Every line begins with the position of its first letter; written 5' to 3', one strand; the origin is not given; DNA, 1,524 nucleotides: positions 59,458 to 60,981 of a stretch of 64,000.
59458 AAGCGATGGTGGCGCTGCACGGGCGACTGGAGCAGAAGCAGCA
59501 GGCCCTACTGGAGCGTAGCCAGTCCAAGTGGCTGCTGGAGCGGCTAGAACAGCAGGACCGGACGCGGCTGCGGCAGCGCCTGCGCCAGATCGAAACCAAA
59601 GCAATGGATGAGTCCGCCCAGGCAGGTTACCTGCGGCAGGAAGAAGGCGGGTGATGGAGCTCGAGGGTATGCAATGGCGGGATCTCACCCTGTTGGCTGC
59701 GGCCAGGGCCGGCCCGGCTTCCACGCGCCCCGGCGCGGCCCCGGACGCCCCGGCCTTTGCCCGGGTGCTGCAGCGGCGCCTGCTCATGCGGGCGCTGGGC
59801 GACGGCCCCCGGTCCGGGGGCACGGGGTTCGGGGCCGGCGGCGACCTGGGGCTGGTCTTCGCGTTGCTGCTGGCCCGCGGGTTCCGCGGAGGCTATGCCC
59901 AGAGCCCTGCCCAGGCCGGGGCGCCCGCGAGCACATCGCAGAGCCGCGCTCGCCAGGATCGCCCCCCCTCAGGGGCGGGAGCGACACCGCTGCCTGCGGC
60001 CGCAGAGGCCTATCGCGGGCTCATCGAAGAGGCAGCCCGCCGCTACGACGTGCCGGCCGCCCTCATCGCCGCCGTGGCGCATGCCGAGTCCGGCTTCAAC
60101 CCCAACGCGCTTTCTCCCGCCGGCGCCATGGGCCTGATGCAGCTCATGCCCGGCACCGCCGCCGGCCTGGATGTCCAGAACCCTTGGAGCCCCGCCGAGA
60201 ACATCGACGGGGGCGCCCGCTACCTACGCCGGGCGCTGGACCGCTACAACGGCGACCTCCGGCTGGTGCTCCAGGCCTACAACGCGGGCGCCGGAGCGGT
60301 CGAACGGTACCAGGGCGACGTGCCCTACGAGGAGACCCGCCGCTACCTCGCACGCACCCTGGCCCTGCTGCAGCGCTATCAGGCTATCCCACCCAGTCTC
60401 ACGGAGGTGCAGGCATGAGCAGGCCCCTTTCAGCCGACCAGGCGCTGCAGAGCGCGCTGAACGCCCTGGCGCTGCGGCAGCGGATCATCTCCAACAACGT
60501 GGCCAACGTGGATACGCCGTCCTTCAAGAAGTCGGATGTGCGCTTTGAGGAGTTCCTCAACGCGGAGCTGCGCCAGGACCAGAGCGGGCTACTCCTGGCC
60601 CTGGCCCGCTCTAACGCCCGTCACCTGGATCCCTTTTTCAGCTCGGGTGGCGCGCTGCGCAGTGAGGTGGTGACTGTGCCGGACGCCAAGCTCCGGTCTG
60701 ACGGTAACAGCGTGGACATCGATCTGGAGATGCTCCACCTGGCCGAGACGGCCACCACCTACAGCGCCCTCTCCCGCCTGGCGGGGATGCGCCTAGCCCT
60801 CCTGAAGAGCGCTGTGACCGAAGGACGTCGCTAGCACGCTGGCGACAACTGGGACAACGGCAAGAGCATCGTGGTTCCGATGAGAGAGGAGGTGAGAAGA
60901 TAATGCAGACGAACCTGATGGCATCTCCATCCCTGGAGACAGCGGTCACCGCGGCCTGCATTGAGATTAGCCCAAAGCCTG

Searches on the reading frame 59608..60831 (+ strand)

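Call 78: search_protein_families(library=pfam, proteins=[window:59608-60831:+], max_evalue=0.01)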
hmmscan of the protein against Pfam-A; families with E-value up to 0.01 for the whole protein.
window:59608-60831:+ (408 aa): 1 family
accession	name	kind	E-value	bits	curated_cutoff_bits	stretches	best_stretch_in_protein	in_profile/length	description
PF00460.25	Flg_bb_rod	-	1e-08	35.4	20.7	1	279-307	3-31/31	Flagella basal body rod protein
